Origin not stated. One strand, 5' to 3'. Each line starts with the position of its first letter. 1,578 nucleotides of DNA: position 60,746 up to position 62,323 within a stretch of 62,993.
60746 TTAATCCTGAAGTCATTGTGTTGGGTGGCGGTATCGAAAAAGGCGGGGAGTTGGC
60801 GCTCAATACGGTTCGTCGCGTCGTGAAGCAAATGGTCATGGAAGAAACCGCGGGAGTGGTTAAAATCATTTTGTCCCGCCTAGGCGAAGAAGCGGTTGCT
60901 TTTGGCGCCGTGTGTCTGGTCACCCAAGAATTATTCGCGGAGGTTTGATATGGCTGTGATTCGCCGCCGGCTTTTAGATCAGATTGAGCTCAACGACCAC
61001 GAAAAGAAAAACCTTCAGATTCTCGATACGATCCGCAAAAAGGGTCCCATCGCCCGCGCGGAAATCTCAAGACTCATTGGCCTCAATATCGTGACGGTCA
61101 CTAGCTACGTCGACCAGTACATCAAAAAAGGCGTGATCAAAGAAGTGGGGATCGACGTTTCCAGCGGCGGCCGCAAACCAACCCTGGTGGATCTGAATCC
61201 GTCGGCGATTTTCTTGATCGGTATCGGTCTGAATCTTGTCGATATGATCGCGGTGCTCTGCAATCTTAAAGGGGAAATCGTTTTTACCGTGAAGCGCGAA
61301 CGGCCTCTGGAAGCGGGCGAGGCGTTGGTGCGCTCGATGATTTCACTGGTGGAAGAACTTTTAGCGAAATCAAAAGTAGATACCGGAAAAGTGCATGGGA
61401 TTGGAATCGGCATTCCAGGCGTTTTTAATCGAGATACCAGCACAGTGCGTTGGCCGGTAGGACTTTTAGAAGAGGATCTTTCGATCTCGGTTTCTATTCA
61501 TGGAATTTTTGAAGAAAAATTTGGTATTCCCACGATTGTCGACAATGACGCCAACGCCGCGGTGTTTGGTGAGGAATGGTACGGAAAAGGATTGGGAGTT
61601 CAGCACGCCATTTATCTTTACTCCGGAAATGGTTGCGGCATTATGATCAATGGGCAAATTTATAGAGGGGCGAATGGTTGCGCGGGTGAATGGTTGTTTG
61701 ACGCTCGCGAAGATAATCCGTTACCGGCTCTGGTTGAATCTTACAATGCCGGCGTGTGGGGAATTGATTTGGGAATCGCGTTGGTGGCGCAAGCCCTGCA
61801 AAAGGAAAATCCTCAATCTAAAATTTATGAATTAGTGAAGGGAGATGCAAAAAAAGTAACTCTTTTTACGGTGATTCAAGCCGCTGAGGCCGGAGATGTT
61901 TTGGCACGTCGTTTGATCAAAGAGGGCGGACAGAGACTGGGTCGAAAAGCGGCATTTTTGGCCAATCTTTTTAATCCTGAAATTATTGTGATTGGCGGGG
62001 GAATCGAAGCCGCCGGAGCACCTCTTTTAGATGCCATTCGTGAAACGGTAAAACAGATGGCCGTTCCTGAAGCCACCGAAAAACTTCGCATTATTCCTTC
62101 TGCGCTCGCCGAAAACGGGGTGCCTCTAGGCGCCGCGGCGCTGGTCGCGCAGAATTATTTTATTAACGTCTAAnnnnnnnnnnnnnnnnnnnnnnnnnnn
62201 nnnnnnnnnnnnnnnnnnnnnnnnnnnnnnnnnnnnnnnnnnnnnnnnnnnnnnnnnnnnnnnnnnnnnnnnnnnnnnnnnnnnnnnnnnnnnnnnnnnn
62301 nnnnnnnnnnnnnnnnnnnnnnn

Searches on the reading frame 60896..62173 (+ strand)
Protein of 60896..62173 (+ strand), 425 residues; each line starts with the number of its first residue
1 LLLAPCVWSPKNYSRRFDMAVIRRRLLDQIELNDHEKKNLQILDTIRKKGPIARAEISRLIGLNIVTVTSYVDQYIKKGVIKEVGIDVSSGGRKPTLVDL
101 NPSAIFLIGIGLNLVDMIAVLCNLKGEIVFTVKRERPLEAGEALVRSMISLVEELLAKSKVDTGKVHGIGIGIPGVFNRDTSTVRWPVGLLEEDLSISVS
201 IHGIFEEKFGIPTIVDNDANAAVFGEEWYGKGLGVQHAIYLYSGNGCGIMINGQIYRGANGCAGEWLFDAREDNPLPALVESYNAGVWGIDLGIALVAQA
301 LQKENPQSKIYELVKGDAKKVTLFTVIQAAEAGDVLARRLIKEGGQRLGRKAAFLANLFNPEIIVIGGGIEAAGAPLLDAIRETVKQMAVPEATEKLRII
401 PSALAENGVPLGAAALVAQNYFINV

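Call 14: search_protein_families(library=pfam, proteins=[window:60896-62173:+], max_evalue=0.001)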
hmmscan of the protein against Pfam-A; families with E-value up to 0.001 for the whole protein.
window:60896-62173:+ (425 aa): 2 families
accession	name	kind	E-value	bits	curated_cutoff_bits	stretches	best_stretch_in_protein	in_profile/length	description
PF00480.26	ROK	-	3.4e-34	119.1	22.9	2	116-266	10-155/294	ROK family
PF13412.12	HTH_24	-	2.6e-06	27.3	21.9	1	38-82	4-48/48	Winged helix-turn-helix DNA-binding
